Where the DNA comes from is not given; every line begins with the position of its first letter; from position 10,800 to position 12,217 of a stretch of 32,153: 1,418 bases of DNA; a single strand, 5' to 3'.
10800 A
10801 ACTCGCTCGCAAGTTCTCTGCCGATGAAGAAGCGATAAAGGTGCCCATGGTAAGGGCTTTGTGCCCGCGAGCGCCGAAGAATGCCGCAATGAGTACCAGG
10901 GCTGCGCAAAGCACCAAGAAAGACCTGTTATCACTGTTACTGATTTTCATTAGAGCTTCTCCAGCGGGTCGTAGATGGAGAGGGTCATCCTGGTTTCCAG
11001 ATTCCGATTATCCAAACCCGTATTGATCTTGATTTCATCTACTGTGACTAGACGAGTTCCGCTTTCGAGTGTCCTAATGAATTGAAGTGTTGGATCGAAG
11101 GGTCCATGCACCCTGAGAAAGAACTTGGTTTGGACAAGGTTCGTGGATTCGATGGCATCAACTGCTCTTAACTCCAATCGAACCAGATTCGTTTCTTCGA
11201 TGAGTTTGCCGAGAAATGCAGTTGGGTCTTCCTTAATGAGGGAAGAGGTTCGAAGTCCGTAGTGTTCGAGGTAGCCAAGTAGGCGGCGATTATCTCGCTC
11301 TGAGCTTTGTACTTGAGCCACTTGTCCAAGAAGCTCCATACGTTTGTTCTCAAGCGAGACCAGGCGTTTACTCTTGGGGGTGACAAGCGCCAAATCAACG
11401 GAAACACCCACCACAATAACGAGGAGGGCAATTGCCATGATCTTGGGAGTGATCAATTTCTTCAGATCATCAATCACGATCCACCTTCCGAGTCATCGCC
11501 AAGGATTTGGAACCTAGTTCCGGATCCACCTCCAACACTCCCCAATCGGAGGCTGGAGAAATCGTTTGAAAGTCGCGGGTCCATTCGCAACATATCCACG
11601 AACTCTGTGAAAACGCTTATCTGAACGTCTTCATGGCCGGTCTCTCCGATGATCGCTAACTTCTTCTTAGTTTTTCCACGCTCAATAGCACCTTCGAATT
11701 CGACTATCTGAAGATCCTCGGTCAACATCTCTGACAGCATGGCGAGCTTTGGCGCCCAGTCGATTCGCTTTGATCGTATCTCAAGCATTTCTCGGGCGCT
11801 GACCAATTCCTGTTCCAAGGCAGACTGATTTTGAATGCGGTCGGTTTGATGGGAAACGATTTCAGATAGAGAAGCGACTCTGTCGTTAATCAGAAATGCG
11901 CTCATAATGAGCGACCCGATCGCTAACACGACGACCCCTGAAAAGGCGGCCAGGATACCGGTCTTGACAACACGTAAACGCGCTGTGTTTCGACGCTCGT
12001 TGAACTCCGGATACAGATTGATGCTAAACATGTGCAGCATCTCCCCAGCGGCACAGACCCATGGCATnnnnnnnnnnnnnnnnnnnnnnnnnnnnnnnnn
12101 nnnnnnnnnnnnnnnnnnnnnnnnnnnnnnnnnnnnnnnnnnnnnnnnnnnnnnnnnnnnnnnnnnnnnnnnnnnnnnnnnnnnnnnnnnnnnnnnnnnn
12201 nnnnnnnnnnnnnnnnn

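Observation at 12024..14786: PilM fused to a ~340-residue A/E/K/R repeat and a ~230-residue disordered linker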

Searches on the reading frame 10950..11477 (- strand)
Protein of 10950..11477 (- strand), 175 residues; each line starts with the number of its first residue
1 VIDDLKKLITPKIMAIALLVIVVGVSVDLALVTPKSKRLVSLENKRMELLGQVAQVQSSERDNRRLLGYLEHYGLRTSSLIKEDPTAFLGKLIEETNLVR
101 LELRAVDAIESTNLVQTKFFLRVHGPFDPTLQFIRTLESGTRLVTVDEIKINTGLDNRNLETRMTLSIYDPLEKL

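Call 4: search_protein_families(library=pfam, proteins=[window:10950-11477:-], max_evalue=0.01)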
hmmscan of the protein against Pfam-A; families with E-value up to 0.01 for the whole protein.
window:10950-11477:- (175 aa): 1 family
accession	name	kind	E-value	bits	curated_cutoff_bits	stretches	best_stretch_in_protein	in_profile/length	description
PF10741.14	T2SSM_b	-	0.00097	19.4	21.7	1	92-167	26-102/111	Type II secretion system (T2SS), protein M subtype b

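Call 32: list_cluster_members(proteins=[window:12027-14786:-, window:12027-13016:-, window:10953-11477:-, window:8031-9092:-, window:14916-15410:-])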
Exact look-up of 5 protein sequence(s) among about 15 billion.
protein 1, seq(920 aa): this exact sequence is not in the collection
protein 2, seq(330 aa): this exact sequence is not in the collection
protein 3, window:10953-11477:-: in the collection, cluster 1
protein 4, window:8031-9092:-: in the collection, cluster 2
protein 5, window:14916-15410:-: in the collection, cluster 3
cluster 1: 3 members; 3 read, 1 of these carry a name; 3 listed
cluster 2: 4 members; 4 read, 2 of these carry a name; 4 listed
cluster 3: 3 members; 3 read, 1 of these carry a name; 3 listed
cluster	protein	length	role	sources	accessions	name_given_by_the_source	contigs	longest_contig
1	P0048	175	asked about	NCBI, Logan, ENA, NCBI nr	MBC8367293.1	hypothetical protein H8E52_07780 [bacterium] | hypothetical protein [bacterium]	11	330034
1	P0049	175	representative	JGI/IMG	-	-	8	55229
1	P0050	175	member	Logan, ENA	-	-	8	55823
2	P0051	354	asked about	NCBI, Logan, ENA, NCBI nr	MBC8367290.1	PilT/PilU family type 4a pilus ATPase [bacterium]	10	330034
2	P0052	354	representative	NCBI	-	-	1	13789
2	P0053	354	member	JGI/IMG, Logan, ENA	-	twitching motility protein PilT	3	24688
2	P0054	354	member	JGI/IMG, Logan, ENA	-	-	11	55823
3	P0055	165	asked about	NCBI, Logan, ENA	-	-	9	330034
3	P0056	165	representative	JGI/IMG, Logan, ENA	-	-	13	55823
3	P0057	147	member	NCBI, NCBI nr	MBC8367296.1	hypothetical protein H8E52_07795 [bacterium] | hypothetical protein [bacterium]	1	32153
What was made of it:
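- Tried and rejected: Neither the 920-aa nor the 330-aa form is in the protein collection (call 32).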

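Call 65: search_protein_families(library=ncbifam, proteins=[window:10953-11477:-], max_evalue=0.1)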
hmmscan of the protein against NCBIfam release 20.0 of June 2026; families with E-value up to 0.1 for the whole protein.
window:10953-11477:- (175 aa): 0 families

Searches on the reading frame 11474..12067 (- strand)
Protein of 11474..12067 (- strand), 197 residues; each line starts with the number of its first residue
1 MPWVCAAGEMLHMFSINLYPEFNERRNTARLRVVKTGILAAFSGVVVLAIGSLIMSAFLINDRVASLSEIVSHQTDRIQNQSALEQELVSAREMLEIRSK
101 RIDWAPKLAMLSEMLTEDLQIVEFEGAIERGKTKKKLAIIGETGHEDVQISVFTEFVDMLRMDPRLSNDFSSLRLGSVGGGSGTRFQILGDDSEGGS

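Call 4: search_protein_families(library=pfam, proteins=[window:11474-12067:-], max_evalue=0.01)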
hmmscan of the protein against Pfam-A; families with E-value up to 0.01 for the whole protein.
window:11474-12067:- (197 aa): 0 families

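Call 65: search_protein_families(library=ncbifam, proteins=[window:11477-12031:-], max_evalue=0.1)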
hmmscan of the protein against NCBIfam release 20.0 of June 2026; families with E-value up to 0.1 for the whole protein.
window:11477-12031:- (185 aa): 2 families
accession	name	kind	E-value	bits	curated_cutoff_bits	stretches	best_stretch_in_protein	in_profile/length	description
NF040576.1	T2SS_GspM_XpsM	equivalog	0.031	13.9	60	1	24-81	5-63/180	type II secretion system protein GspM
NF043074.1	MMSYN1_0196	equivalog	0.037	13.3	350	1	19-60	188-229/277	spermidine/putrescine ABC transporter permease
